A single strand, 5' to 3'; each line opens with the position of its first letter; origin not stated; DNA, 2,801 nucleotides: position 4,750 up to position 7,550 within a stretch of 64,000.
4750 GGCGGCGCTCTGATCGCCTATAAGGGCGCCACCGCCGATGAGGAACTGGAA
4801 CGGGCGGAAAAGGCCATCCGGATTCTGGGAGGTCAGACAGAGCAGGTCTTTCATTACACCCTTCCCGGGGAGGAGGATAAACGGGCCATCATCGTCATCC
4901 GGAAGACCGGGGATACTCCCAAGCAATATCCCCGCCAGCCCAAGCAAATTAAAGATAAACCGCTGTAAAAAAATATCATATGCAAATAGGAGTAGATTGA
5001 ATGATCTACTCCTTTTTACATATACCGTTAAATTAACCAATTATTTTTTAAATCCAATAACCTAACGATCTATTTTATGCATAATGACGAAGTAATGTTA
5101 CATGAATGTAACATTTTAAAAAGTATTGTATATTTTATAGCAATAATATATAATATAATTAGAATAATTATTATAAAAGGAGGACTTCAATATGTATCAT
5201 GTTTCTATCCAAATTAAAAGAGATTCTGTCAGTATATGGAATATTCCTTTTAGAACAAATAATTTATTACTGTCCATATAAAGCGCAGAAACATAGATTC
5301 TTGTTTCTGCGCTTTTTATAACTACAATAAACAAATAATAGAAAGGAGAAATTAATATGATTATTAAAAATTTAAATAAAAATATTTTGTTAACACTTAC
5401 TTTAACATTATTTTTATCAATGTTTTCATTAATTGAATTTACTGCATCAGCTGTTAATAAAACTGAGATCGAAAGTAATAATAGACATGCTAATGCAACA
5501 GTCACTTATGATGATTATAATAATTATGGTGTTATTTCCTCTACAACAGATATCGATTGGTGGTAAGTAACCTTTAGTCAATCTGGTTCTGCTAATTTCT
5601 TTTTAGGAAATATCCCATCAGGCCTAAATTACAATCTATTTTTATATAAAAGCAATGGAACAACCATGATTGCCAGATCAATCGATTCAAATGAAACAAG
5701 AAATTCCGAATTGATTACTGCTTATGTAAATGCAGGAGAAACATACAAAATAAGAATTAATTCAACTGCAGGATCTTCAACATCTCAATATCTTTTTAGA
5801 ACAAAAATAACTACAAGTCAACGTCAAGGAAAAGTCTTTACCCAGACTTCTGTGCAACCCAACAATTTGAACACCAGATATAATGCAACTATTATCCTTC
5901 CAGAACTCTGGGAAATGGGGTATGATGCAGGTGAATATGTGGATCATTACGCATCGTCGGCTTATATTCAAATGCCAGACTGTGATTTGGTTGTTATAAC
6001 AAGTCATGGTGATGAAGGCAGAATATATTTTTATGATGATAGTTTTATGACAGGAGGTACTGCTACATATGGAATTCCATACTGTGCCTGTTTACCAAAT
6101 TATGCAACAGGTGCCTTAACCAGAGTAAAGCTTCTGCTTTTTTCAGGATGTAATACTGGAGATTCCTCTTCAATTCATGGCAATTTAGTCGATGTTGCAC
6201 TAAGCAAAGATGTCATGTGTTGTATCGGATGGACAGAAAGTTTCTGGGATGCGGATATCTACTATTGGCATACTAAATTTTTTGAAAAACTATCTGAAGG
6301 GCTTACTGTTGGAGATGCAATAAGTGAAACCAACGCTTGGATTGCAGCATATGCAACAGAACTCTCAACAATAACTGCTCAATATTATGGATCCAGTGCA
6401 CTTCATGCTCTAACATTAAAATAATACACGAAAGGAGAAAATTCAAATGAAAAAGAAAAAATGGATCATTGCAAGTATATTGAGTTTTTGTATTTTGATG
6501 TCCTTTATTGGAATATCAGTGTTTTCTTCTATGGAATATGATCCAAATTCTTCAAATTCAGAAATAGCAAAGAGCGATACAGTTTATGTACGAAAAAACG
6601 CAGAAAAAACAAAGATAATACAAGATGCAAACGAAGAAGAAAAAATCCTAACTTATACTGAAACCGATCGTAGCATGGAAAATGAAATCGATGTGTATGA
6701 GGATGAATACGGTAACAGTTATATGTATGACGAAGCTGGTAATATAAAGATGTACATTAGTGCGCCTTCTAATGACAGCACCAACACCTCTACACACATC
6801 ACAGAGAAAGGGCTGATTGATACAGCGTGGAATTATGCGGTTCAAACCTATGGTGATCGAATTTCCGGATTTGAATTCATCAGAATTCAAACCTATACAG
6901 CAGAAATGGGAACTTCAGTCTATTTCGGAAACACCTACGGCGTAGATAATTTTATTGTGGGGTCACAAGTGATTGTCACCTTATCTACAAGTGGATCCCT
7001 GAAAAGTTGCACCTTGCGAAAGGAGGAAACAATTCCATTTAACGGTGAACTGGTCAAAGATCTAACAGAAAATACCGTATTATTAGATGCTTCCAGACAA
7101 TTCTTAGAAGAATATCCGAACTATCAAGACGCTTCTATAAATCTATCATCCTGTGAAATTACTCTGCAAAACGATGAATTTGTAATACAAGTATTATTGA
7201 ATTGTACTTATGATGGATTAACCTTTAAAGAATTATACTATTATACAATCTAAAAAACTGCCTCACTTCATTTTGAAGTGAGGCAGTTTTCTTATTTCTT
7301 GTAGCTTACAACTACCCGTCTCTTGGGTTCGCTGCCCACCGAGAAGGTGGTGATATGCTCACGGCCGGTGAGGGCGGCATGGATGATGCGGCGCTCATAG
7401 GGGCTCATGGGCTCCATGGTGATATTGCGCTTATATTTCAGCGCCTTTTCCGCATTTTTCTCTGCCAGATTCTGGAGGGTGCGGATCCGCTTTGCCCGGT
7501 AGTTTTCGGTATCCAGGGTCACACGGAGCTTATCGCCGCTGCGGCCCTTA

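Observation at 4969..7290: AT-rich 2.3-kb island at the rsmG/jag junction: a peptidase plus PepSY-like gene pair with its own leader and terminators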

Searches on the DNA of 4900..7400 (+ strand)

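Call 24: search_rna_families(source=window, start=4900, end=7400, threshold=evalue, max_evalue=1)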
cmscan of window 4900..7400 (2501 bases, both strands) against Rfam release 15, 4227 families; matches with E-value up to 1: 2.
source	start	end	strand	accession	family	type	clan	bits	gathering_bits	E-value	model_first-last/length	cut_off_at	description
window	5711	5792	-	RF00673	mir-217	Gene; miRNA;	-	23.8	70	0.34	1-93/93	no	mir-217 microRNA precursor family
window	7252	7292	-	RF03781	mir-4524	Gene; miRNA;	-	20.7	68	0.43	22-63/84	no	mir-4524 microRNA precursor family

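Call 100: build_rna_model(alignment_id=A10)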
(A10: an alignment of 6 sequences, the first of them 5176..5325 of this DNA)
Model R1 built from alignment A10 (6 sequences, 169 columns); structure: RNAalifold consensus.
model positions 157; base pairs 10; branch points 0; effective number of sequences 6; information 0.565 bits per position. Calibrated on 0.2 Mb of random sequence (short: E-values are rough).
structure used (alignment columns):
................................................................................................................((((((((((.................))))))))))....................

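Call 101: search_with_rna_model(model_id=R1, sources=[window, L001, L009, L012, L013, L015, L016, L028, L032, L033, L034, L035, L036, L037, L038, L039, L040, L041, L006, L007, L008, L011], max_evalue=1)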
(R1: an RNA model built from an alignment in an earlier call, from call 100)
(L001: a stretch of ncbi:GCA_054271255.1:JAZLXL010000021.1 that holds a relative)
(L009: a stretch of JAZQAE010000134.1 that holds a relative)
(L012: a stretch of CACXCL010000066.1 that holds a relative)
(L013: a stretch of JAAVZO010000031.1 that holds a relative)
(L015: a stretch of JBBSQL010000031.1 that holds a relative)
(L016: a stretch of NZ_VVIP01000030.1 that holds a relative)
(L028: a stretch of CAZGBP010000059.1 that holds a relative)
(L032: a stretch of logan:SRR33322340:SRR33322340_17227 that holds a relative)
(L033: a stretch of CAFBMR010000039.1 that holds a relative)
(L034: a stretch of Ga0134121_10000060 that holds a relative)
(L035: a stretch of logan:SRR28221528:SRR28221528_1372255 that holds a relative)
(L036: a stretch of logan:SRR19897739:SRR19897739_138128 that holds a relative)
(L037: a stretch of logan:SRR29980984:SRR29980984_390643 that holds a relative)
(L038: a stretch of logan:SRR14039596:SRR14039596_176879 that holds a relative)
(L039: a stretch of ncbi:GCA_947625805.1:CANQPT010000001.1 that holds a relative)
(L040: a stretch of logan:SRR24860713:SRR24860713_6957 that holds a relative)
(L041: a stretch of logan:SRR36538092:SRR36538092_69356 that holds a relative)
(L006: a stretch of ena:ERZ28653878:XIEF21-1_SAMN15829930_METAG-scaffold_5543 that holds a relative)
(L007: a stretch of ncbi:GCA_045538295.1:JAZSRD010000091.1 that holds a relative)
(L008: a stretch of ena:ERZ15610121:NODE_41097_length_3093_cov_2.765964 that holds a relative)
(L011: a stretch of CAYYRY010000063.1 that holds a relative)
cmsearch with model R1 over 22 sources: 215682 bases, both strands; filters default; matches with E-value up to 1: 11.
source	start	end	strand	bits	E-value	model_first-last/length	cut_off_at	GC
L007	7556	7718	+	137.3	4.2e-23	1-157/157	no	0.36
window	5174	5330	+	119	1e-19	1-157/157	no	0.28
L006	7812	7970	+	112.4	1.7e-18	1-157/157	no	0.38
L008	721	878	+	110.3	4.3e-18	1-157/157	no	0.48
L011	1212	1368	+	104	6.2e-17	1-157/157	no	0.34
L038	4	94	+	66.2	6e-10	56-157/157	no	0.34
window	5276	5312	-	24.4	0.032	109-146/157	no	0.38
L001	6347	6387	-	21.4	0.12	109-150/157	no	0.17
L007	7662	7700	-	21.1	0.14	109-141/157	no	0.44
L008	816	961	-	17.5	0.63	1-157/157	no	0.36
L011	1305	1452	-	17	0.76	1-157/157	no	0.31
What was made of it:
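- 5283..5317 (+): Attenuator: intrinsic terminator hairpin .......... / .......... plus TTTTT, starting 1 nt after the small ORF's stop codon. Model R1 scores 66-137 bits in the 6 leader-bearing loci it was built from (call 101).
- Tried and rejected: Search for further leaders in all held loci with a covariance model: none beyond the six (call 101).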

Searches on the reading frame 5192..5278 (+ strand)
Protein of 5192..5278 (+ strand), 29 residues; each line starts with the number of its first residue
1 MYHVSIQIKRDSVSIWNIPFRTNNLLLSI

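Call 7: search_protein_families(library=pfam, proteins=[window:5192-5278:+], max_evalue=1)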
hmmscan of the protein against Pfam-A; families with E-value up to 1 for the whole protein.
window:5192-5278:+ (29 aa): 0 families

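Call 8: search_protein_families(library=ncbifam, proteins=[window:5192-5278:+], max_evalue=1)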
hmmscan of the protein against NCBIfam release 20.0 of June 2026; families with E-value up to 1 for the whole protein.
window:5192-5278:+ (29 aa): 0 families

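Call 102: search_protein_families(library=padloc, proteins=[window:5192-5278:+], max_evalue=0.1)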
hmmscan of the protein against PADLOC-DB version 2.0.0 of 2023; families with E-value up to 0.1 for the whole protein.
window:5192-5278:+ (29 aa): 0 families
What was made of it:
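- Tried and rejected: I rejected it because of the signal peptide, the lack of PADLOC hits and the lack of partner genes of those systems (call 102).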

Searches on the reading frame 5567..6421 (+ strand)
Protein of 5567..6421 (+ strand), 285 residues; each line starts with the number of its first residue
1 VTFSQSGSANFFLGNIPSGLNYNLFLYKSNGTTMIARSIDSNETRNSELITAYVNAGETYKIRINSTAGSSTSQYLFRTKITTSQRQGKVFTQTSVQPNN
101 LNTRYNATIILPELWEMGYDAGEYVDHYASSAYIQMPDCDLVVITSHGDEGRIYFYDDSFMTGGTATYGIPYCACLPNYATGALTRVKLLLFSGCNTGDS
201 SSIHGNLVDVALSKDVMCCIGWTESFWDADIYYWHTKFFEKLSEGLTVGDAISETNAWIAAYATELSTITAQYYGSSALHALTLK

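Call 45: predict_structure(alignment_id=A5)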
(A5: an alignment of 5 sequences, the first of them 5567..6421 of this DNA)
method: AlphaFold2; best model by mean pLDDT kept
length: 285 residues; sequences in the alignment: 5
mean_pLDDT: 75.6   pTM: 0.66
mean pLDDT of the five models: 75.6, 70.0, 65.3, 61.7, 47.4
residues with pLDDT >= 90: 38; 70-90: 152; 50-70: 87; < 50: 8
segments of 3 or more residues with pLDDT < 50: 79-81
pLDDT, mean of each block of 10 residues (from residue 1): 64 63 71 61 58 68 66 52 70 66 80 81 79 88 86 84 82 89 91 79 85 91 74 86 85 85 62 69 80
secondary structure, 60 per line:
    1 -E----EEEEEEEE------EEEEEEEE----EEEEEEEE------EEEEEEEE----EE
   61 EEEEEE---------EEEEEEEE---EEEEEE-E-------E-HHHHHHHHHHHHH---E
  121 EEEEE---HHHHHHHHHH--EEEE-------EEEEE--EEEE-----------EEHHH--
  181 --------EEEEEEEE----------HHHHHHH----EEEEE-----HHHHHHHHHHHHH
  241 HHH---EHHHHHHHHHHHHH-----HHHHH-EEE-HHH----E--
elements in order: E7-14 E21-28 E33-40 E47-54 E59-66 E76-83 E87-92 H104-116 E120-125 H129-138 E141-144 E152-156 E159-162 E189-196 H207-213 E218-222 H228-243 H248-260 H266-270 E272-274
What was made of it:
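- On Clan CD cysteine peptidases (caspase-hemoglobinase fold): The model of 5567-6421 has pLDDT 80-90 over the catalytic part (call 45). Both follow strands E141-144 and E189-196 of the model (call 45).
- On PPC domain (PF04151): The fold of this part is modelled only at pLDDT about 60-70 and lacks its first strands (call 45).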

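Call 75: search_dna_similar(query=window:5567-6421:+, collection=plasmids, mode=protein, max_evalue=0.001, max_rows=10)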
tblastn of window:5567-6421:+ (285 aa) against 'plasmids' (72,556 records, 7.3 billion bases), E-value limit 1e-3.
No match.

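Call 76: search_dna_similar(query=window:5567-6421:+, collection=phages, mode=protein, max_evalue=0.001, max_rows=10)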
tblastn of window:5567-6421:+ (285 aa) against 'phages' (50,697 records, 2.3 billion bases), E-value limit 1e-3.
No match.

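Call 102: search_protein_families(library=padloc, proteins=[window:5567-6421:+], max_evalue=0.1)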
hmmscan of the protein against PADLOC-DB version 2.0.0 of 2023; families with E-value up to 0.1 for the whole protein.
window:5567-6421:+ (285 aa): 0 families
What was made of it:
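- PADLOC, phage and plasmid searches were all negative, although none of them targets bacteriocins (calls 75, 76, 102).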

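Call 111: fold_search(model_id=the predicted structure, library=pdb)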
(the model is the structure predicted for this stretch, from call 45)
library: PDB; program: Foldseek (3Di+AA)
matches with E <= 10: 1335; with E <= 0.001: 24
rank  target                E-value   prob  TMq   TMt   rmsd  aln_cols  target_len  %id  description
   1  8tl0_B                4.5e-06  1.00  0.51  0.32   4.0       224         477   13  Structure of activated SAVED-CHAT filament (released 2024-03-06)
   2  8tl0_C                9.9e-06  1.00  0.50  0.31   5.8       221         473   13  Structure of activated SAVED-CHAT filament (released 2024-03-06)
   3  8tl0_D                1.1e-05  1.00  0.50  0.31   4.5       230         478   11  Structure of activated SAVED-CHAT filament (released 2024-03-06)
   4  8tl0_A                1.8e-05  1.00  0.49  0.30   5.7       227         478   13  Structure of activated SAVED-CHAT filament (released 2024-03-06)
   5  3s8e_E                4.3e-05  1.00  0.41  0.51   6.9       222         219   12  Phosphorylation regulates assembly of the caspase-6 substrate-binding groove (released 2012-04-11)
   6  3v6l_B                5.5e-05  1.00  0.39  0.45   7.3       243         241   12  Crystal Structure of caspase-6 inactivation mutation (released 2012-03-28)
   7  3s8e_F                5.9e-05  1.00  0.40  0.50   7.0       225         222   13  Phosphorylation regulates assembly of the caspase-6 substrate-binding groove (released 2012-04-11)
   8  4hva_A                6.3e-05  1.00  0.43  0.50   8.4       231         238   12  Mechanistic and Structural Understanding of Uncompetitive Inhibitors of Caspase-6 (released 2013-03-20)
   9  3s8e_H                6.3e-05  1.00  0.42  0.53   5.9       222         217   13  Phosphorylation regulates assembly of the caspase-6 substrate-binding groove (released 2012-04-11)
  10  3s8e_G                8.0e-05  1.00  0.40  0.51   6.3       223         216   12  Phosphorylation regulates assembly of the caspase-6 substrate-binding groove (released 2012-04-11)
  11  4ejf_A                1.0e-04  1.00  0.39  0.45   7.1       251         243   11  Allosteric peptides that bind to a caspase zymogen and mediate caspase tetramerization (released 2012-06-20)
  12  3s8e_B                1.2e-04  1.00  0.42  0.53   6.4       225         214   12  Phosphorylation regulates assembly of the caspase-6 substrate-binding groove (released 2012-04-11)
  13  8tl0_I                1.2e-04  1.00  0.47  0.29   5.6       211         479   13  Structure of activated SAVED-CHAT filament (released 2024-03-06)
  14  6ns7_B                1.9e-04  1.00  0.44  0.50   6.2       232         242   12  Crystal structure of murine caspase-11 (released 2020-07-29)
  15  3s8e_A                2.0e-04  1.00  0.43  0.53   6.3       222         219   12  Phosphorylation regulates assembly of the caspase-6 substrate-binding groove (released 2012-04-11)
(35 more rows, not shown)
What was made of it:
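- On Clan CD cysteine peptidases (caspase-hemoglobinase fold): Foldseek gives E 4.5e-6 to CHAT, and also matches caspase-6 and RgpB (call 111).
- Foldseek agrees (call 111).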
